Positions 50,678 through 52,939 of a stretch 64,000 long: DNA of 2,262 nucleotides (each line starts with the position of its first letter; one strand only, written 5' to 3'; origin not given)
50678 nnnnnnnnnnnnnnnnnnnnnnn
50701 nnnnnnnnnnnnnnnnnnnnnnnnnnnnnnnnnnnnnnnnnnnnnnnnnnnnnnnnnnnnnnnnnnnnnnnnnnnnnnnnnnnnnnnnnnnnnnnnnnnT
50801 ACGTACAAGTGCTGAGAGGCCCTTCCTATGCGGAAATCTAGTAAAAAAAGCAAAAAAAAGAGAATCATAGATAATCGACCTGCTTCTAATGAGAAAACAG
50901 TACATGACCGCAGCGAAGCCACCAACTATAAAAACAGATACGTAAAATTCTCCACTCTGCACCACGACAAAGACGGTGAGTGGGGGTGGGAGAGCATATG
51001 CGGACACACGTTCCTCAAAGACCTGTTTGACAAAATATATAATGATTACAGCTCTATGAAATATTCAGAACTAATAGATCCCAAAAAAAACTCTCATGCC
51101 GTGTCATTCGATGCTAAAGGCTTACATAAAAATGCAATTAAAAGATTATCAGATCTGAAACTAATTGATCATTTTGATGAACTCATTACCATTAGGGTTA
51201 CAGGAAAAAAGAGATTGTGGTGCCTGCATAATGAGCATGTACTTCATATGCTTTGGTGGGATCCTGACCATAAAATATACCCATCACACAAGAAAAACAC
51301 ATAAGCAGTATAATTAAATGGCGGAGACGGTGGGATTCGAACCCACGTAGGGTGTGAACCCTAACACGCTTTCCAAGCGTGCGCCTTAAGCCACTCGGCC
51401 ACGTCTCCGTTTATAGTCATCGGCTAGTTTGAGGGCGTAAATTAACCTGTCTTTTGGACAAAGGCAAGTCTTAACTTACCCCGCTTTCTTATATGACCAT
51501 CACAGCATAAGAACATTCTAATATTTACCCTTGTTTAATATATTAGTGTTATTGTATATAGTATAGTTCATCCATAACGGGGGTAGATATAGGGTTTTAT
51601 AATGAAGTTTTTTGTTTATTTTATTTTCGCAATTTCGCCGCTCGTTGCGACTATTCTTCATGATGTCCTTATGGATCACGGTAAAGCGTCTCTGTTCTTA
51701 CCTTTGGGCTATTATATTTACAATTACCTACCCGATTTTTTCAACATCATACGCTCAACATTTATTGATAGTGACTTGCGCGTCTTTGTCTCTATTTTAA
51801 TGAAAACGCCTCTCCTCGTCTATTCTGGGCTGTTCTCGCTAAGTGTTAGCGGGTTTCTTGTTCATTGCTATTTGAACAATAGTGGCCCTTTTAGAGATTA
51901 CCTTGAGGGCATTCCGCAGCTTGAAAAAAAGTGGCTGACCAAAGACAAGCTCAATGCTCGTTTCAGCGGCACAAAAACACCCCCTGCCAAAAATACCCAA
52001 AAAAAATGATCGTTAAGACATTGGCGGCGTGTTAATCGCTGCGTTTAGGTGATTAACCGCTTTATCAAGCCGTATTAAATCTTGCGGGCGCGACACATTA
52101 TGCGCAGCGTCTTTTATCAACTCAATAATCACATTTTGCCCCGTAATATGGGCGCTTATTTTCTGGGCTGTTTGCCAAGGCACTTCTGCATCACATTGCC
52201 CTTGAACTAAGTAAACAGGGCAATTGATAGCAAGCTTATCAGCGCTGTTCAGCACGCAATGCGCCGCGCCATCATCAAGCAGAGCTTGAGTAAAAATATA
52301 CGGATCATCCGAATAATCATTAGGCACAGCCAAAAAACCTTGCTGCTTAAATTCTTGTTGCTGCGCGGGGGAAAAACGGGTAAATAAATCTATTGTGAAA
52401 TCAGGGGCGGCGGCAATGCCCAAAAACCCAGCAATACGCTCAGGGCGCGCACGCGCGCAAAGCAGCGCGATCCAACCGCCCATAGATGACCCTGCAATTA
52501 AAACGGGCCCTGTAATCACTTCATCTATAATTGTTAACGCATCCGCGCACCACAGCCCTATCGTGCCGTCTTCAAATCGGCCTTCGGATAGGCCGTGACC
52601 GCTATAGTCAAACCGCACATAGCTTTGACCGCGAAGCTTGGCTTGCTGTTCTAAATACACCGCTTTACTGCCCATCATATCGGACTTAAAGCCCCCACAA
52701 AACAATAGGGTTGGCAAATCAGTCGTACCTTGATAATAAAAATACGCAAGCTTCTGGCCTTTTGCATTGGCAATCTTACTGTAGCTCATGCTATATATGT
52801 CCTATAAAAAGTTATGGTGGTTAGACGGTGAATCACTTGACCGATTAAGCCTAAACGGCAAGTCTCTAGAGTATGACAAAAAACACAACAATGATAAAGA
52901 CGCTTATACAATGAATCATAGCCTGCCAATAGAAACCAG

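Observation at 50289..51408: Panacea (DUF4065) antitoxin with an unrecognised 158-aa partner, inserted against the 3' end of tRNA-Ser(GGA)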

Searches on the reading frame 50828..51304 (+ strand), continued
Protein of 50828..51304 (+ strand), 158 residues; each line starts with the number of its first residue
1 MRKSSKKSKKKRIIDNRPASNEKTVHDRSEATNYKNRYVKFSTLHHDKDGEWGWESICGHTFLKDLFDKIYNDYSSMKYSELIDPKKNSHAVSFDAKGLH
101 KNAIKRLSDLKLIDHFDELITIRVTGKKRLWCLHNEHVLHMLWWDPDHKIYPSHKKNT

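Call 93: search_protein_families(library=padloc, proteins=[L090:10842-13775:+, L090:5734-7290:+, L090:4803-5219:+, L090:5359-5706:+, L090:8537-8947:+, L090:8940-9248:+, L090:1653-2141:+], max_evalue=0.01)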
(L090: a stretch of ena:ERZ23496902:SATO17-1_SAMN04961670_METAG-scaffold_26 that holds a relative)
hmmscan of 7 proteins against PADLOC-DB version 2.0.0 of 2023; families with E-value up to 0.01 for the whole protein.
L090:10842-13775:+ (978 aa): 1 family
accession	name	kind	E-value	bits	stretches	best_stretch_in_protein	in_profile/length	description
PDLC03543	REase_II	-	0.0017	15.7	1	467-581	204-309/331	Type II restriction enzyme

L090:5734-7290:+ (519 aa): 0 families

L090:4803-5219:+ (139 aa): 0 families

L090:5359-5706:+ (116 aa): 0 families

L090:8537-8947:+ (137 aa): 0 families

L090:8940-9248:+ (103 aa): 0 families

L090:1653-2141:+ (163 aa): 1 family
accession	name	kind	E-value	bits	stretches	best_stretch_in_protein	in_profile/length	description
PDLC01239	Cas12a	-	0.0025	13.8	1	24-111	760-845/1311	Cas12a_M31_V-A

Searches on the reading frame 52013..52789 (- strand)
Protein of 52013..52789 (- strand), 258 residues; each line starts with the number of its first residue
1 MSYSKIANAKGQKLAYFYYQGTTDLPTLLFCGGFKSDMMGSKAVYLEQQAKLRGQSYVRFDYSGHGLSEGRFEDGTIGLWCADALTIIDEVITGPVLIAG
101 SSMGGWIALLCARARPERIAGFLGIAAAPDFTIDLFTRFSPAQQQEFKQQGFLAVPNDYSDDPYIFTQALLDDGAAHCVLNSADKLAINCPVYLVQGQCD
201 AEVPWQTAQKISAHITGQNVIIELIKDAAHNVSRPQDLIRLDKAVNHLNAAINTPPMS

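Call 83: find_related_loci(query=A7, collection=metagenome_contigs, flank=6000)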
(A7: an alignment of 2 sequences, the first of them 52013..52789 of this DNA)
Query A7 (258 aa) in metagenome_contigs; peptide patterns used: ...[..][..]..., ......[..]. (x = any residue, [..] = any of these).
207 stretches matched a pattern; 139 encode a relative of the query (tblastn E <= 1e-3); the best 80 are kept; 80 distinct loci.
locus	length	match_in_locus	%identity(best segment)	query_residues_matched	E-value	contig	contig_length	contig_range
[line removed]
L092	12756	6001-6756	67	1-252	9e-115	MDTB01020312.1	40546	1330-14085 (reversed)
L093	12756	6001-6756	65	1-252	4e-114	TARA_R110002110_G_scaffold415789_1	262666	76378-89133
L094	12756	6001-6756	65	1-252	2e-115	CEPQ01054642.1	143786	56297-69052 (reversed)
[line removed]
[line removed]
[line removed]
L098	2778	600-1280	50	25-253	3e-79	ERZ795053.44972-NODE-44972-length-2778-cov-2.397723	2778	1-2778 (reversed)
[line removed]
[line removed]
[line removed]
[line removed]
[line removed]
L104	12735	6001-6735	48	1-250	4e-74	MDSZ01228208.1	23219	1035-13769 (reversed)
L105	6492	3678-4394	49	8-246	1e-73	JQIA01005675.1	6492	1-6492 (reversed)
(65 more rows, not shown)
